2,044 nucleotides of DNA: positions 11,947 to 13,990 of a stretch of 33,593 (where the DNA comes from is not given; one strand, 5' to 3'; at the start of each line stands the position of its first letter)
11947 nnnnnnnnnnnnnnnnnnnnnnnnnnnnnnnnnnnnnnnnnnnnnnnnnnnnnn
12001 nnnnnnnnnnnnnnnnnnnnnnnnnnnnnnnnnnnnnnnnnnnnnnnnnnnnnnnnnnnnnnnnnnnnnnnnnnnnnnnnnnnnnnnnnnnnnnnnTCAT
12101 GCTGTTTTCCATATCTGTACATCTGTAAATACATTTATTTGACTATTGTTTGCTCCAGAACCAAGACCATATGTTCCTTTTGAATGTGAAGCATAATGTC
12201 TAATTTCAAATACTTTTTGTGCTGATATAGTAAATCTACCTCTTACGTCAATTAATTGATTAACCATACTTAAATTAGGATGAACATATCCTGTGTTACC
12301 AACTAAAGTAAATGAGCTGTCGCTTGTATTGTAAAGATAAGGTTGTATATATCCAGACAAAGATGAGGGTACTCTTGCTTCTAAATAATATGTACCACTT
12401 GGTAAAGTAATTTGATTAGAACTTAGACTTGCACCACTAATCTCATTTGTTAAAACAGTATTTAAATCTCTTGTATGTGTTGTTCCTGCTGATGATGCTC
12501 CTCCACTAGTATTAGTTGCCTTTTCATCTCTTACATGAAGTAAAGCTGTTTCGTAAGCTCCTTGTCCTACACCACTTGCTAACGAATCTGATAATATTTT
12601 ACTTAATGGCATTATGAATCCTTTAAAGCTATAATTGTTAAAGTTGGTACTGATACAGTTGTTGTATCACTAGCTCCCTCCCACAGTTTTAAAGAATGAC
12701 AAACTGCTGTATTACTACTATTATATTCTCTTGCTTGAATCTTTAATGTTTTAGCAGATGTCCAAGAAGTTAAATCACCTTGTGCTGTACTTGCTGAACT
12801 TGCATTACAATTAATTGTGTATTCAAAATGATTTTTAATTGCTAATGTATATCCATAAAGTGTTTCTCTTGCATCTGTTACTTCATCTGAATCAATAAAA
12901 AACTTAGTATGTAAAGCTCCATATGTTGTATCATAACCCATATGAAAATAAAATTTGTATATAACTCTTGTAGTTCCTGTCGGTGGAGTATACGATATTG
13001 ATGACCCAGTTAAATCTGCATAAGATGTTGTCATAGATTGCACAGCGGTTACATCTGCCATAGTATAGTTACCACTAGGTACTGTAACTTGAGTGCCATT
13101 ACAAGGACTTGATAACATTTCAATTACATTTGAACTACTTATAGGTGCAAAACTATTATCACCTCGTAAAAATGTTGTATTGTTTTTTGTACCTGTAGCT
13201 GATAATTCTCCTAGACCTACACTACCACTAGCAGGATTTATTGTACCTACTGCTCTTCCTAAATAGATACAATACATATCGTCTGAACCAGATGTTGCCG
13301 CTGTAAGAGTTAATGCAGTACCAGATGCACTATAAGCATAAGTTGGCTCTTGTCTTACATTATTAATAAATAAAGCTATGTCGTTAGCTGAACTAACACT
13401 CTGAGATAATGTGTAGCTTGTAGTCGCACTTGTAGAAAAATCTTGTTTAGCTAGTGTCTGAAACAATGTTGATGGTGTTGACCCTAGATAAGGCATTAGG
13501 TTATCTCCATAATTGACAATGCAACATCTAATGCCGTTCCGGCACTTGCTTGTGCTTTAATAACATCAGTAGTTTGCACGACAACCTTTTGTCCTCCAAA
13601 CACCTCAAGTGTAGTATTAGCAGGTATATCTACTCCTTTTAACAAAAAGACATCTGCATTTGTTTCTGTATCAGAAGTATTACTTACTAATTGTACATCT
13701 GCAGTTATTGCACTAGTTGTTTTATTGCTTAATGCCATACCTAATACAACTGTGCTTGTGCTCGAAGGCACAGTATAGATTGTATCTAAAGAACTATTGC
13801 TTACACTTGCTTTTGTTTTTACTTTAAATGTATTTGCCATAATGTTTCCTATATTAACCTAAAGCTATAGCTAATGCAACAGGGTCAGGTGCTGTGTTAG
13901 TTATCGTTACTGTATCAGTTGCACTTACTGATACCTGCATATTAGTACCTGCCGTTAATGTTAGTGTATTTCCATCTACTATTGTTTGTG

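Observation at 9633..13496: Two fibre cassettes with reciprocally permuted receptor-binding domains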

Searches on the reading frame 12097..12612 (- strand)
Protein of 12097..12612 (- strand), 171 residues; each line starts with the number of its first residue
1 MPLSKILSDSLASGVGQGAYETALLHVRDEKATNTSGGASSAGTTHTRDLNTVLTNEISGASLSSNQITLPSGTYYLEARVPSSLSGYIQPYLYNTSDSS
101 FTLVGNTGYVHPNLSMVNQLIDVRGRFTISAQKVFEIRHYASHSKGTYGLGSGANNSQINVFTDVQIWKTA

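Call 7: search_protein_families(library=pfam, proteins=[window:12097-12612:-], max_evalue=1)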
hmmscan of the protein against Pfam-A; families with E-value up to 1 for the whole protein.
window:12097-12612:- (171 aa): 1 family
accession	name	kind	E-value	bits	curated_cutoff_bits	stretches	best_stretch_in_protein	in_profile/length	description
PF02169.21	LPP20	-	0.0052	17.6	25.9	1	29-81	46-96/97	LPP20 lipoprotein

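Call 8: search_protein_families(library=phrogs, proteins=[window:12097-12612:-], max_evalue=0.01)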
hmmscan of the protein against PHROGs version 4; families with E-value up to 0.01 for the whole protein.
window:12097-12612:- (171 aa): 2 families
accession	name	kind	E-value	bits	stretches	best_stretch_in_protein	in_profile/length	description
phrog_24210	-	tail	1.6e-31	110.9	1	22-170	156-302/303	tail fiber protein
phrog_6320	-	tail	2.7e-10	40.7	1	27-165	605-743/745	tail fiber protein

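Call 17: find_homologous_proteins(query=window:12097-12612:-)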
Query window:12097-12612:- (171 aa): 737 proteins with E <= 0.001 among 1112 candidates; the best 120 are listed.
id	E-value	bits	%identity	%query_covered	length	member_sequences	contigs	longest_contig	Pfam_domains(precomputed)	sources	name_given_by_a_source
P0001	3.7e-102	357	96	100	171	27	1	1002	-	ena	-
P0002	1.3e-72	261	75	100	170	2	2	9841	-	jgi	jgi:hypothetical protein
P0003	5.8e-46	174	56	100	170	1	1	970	-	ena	-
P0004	7.0e-46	174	53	100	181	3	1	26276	-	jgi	jgi:hypothetical protein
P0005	4.3e-45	171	58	100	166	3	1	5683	-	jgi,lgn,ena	-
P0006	6.8e-44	168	56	90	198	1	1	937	-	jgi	jgi:hypothetical protein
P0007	9.5e-44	167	55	95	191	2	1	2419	-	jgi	jgi:hypothetical protein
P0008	1.3e-43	167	56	100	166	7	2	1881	-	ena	-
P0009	2.4e-43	166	51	100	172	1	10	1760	-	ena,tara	tara:strand:- start:13 stop:531 length:519 start_codon:yes stop_codon:yes gene_type:complete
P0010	3.9e-43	165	55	100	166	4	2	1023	-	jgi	jgi:hypothetical protein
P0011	3.2e-42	162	53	97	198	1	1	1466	-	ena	-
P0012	5.5e-42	161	52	100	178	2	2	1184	-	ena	-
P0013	5.6e-42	161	52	95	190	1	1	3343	-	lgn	-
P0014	6.5e-42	161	51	100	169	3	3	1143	-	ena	-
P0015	1.2e-41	160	53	100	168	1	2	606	-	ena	-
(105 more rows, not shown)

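Call 33: find_related_loci(query=A3, collection=viral_contigs, flank=6000)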
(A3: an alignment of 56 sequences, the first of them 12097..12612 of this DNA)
Query A3 (171 aa) in viral_contigs; peptide patterns used: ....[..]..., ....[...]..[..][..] (x = any residue, [..] = any of these).
232 stretches matched a pattern; 194 encode a relative of the query (tblastn E <= 1e-3); the best 80 are kept; 80 distinct loci.
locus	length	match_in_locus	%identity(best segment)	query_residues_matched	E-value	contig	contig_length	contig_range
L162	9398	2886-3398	96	1-171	1e-109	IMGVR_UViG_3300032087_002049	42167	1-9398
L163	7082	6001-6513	94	1-171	4e-107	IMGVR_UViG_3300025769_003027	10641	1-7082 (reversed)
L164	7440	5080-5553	57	6-169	6e-48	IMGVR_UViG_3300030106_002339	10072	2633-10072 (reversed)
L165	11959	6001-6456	52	19-171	2e-47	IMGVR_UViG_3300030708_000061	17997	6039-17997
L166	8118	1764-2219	52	19-171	2e-47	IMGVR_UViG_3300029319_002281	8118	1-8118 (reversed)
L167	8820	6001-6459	52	18-171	6e-46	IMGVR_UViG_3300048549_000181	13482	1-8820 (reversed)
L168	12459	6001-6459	52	18-171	7e-46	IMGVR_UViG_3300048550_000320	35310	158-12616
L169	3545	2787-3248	52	17-171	2e-44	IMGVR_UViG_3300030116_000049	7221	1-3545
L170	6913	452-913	52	17-171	2e-44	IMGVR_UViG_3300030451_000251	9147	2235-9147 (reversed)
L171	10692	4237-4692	48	17-169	4e-44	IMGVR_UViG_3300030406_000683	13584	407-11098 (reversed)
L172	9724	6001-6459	54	18-171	2e-43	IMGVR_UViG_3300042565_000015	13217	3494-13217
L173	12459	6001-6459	54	18-171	2e-43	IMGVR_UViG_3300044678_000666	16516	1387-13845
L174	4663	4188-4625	51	22-169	6e-43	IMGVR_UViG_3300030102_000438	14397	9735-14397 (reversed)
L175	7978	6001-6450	53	20-171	4e-43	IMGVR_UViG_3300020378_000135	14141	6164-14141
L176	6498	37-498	53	13-171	7e-43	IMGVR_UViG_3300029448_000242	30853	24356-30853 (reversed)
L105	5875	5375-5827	49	18-169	3e-38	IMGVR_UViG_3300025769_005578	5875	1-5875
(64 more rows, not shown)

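Call 66: find_encoding_contigs(protein=window:12097-12612:-, flank=6000, max_places=10)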
Protein window:12097-12612:- (171 aa): 15 contigs read that carry it; 5 places shown.
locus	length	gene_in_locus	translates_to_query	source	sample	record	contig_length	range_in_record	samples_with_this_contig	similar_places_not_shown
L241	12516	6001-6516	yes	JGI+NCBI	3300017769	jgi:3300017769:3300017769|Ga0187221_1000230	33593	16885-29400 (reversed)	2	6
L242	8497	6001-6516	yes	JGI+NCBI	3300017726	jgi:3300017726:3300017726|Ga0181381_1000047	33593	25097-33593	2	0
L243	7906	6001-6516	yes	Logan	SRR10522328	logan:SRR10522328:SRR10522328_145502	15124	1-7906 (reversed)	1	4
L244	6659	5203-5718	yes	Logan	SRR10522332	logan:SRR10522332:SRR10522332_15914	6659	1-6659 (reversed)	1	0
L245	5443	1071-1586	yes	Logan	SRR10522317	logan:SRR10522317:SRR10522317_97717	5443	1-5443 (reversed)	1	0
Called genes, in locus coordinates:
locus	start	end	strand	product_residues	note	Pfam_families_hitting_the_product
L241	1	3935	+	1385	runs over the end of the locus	-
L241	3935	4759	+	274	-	-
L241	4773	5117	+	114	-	-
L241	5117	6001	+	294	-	-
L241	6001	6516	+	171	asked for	-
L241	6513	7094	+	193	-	PF13640:2OG-FeII_Oxy_3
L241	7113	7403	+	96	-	-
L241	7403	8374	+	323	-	-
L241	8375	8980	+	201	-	-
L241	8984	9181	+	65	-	-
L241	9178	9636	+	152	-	-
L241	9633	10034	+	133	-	PF07486:Hydrolase_2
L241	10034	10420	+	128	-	PF11351:GTA_holin_3TM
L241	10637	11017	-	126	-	-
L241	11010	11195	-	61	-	-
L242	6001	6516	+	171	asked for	-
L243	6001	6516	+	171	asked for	-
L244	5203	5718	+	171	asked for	-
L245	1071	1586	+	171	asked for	-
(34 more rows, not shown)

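Call 85: find_encoding_contigs(protein=P0005, flank=6000, max_places=6)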
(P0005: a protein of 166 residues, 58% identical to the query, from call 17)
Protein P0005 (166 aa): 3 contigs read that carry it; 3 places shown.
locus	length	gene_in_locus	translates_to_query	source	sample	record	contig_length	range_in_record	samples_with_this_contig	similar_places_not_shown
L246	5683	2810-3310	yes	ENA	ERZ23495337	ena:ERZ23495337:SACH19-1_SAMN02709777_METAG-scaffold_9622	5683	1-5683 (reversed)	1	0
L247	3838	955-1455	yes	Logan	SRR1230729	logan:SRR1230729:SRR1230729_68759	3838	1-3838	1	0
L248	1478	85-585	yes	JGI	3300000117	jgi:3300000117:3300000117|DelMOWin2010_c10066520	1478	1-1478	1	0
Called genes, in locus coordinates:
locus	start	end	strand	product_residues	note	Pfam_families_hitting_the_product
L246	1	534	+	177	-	?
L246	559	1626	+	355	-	-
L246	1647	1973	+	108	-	-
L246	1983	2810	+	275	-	-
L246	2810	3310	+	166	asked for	-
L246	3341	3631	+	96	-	-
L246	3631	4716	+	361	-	-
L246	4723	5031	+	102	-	PF16778:Phage_tail_APC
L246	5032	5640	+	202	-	-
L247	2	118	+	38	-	?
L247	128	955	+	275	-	-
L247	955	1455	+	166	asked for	-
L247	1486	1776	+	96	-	-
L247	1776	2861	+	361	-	-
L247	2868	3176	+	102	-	PF16778:Phage_tail_APC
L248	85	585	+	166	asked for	-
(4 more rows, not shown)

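Call 86: find_encoding_contigs(protein=P0008, flank=6000, max_places=6)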
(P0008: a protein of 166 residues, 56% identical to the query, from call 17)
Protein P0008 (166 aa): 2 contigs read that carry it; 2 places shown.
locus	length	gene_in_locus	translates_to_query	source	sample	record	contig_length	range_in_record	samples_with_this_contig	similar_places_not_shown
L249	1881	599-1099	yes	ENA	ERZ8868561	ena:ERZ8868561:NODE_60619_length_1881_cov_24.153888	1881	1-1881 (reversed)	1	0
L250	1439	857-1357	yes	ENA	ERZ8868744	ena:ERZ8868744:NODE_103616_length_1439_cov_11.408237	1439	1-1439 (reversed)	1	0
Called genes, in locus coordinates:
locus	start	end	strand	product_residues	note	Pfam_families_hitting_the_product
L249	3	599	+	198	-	?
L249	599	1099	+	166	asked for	-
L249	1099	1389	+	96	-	-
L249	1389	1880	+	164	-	?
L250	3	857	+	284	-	?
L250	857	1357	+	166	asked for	-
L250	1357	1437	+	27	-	?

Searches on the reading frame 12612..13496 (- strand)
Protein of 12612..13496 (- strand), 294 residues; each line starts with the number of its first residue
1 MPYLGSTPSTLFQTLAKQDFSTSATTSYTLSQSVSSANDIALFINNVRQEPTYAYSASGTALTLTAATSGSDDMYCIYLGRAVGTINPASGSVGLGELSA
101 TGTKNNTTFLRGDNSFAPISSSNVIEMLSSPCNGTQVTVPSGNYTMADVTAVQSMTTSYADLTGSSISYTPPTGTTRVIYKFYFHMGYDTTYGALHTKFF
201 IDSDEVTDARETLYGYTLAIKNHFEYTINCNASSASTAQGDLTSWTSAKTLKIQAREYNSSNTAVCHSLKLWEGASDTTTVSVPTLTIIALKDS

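Call 7: search_protein_families(library=pfam, proteins=[window:12612-13496:-], max_evalue=1)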
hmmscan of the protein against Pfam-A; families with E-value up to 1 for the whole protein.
window:12612-13496:- (294 aa): 1 family
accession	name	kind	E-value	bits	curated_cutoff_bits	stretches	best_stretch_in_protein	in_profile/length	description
PF12481.13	DUF3700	-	0.0024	17.8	27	1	5-81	9-84/228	Aluminium induced protein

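Call 8: search_protein_families(library=phrogs, proteins=[window:12612-13496:-], max_evalue=0.01)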
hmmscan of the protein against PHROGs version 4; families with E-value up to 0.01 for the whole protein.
window:12612-13496:- (294 aa): 1 family
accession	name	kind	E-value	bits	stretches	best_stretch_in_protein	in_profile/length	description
phrog_18673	-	tail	2e-19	71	1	1-226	1-221/373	tail fiber protein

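Call 46: predict_structure(alignment_id=A4)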
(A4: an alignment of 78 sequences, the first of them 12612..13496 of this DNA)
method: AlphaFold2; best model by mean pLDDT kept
length: 294 residues; sequences in the alignment: 78
mean_pLDDT: 87.6   pTM: 0.63
mean pLDDT of the five models: 87.6, 87.0, 86.2, 86.2, 85.2
residues with pLDDT >= 90: 196; 70-90: 60; 50-70: 32; < 50: 6
segments of 3 or more residues with pLDDT < 50: 1-3
pLDDT, mean of each block of 10 residues (from residue 1): 50 75 90 90 95 93 92 90 54 56 77 75 91 97 98 96 98 97 93 93 98 89 96 96 96 96 92 78 97 90
secondary structure, 60 per line:
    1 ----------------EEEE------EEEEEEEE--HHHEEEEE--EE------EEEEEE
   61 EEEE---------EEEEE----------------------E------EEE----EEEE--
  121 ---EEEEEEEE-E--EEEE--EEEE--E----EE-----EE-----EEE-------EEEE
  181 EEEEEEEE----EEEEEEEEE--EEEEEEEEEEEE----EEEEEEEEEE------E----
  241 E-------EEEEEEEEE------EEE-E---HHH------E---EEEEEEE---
elements in order: E17-20 E27-34 E40-44 E55-64 E74-78 E108-110 E115-118 E124-131 E136-139 E142-145 E167-169 E177-188 E193-201 E204-215 E220-229 E249-257 E264-266 E285-291

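Call 50: fold_search(model_id=the predicted structure, library=pdb)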
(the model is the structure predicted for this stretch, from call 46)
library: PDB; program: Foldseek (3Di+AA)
matches with E <= 10: 1569; with E <= 0.001: 46
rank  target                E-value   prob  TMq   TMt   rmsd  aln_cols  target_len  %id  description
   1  4jdo_C                4.7e-06  1.00  0.33  0.43  11.1       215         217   10  Secreted chlamydial protein pgp3, coiled-coil deletion (released 2013-06-05)
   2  4jdo_B                5.9e-06  1.00  0.33  0.43  11.5       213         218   10  Secreted chlamydial protein pgp3, coiled-coil deletion (released 2013-06-05)
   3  4jdo_D                6.2e-06  1.00  0.33  0.44  10.9       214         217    9  Secreted chlamydial protein pgp3, coiled-coil deletion (released 2013-06-05)
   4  4jdo_A                9.2e-06  1.00  0.31  0.41  11.9       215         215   10  Secreted chlamydial protein pgp3, coiled-coil deletion (released 2013-06-05)
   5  4jdo_E                1.2e-05  1.00  0.33  0.44  10.6       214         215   10  Secreted chlamydial protein pgp3, coiled-coil deletion (released 2013-06-05)
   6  4jdo_H                1.4e-05  1.00  0.33  0.43  11.8       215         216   10  Secreted chlamydial protein pgp3, coiled-coil deletion (released 2013-06-05)
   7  4jdn_C                2.9e-05  1.00  0.35  0.63   6.0       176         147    8  Secreted Chlamydial Protein PGP3, C-terminal Domain (released 2013-06-05)
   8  4jdm_B                5.4e-05  1.00  0.31  0.35  31.1       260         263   10  Secreted Chlamydial Protein PGP3, full-length (released 2013-06-05)
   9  6gjt_F                5.7e-05  1.00  0.31  0.49  30.4       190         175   10  Chlamydia protein Pgp3 studied at high resolution in a new crystal form (released 2018-07-25)
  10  4jdm_C                7.1e-05  1.00  0.31  0.34  10.7       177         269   10  Secreted Chlamydial Protein PGP3, full-length (released 2013-06-05)
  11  6gjt_C                8.9e-05  1.00  0.33  0.54  24.0       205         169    8  Chlamydia protein Pgp3 studied at high resolution in a new crystal form (released 2018-07-25)
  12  6gjt_D                1.2e-04  1.00  0.27  0.42  29.3       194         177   10  Chlamydia protein Pgp3 studied at high resolution in a new crystal form (released 2018-07-25)
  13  7vrn_A                1.2e-04  0.72  0.20  0.15  32.8       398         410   11  Structure of infectious bursal disease virus Gt strain (released 2022-03-30)
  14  4qaw_C                1.3e-04  0.98  0.20  0.13  27.0       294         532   10  Structure of modular Xyn30D from Paenibacillus barcinonensis (released 2014-10-08)
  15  4jdn_B                1.4e-04  1.00  0.34  0.64   6.2       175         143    8  Secreted Chlamydial Protein PGP3, C-terminal Domain (released 2013-06-05)
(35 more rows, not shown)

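Call 65: list_cluster_members(proteins=[window:12612-13496:-, window:12097-12612:-, window:9633-10238:-, window:10242-11210:-])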
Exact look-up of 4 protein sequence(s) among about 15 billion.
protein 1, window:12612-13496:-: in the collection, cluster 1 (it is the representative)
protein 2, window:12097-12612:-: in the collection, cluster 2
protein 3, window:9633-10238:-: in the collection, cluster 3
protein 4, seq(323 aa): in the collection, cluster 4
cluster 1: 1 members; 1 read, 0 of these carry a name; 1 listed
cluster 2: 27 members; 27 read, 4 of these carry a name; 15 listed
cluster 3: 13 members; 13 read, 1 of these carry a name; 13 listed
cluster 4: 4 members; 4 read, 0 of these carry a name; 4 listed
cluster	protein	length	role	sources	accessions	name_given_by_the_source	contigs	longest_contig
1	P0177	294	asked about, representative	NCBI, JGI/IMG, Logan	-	-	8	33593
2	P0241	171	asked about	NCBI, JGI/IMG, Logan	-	-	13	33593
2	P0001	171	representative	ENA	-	-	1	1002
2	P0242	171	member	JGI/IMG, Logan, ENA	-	hypothetical protein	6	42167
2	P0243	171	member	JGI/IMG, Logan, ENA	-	hypothetical protein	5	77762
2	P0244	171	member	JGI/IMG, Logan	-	hypothetical protein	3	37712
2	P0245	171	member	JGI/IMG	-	hypothetical protein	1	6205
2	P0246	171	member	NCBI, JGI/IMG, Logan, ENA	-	-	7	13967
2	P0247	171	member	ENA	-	-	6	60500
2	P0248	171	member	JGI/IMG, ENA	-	-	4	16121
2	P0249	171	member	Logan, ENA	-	-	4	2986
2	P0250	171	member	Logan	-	-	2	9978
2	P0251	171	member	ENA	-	-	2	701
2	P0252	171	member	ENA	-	-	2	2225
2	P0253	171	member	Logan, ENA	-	-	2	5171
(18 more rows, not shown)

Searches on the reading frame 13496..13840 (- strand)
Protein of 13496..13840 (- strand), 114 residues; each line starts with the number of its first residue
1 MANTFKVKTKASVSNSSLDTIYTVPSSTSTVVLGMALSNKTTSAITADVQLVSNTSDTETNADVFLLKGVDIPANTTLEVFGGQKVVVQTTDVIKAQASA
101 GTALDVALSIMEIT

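Call 7: search_protein_families(library=pfam, proteins=[window:13496-13840:-], max_evalue=1)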
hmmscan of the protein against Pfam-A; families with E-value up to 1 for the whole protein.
window:13496-13840:- (114 aa): 1 family
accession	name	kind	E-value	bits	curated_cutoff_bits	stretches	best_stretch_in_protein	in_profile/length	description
PF22774.2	DNAJC11_beta-barrel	-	0.011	15.8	27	1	24-109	127-211/227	DNAJC11, beta-barrel domain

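Call 8: search_protein_families(library=phrogs, proteins=[window:13496-13840:-], max_evalue=0.01)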
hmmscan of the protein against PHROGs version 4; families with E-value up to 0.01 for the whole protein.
window:13496-13840:- (114 aa): 2 families
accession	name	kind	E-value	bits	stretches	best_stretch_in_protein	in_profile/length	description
phrog_1276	-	unknown function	8.8e-12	46.1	1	1-113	1-111/325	-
phrog_26609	-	unknown function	2.6e-06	28.1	1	16-111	85-176/180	-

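Call 62: search_solved_structures(query=window:13496-13840:-, max_evalue=1)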
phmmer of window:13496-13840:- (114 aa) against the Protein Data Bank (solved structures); distinct sequences matched with E-value up to 1: 0.
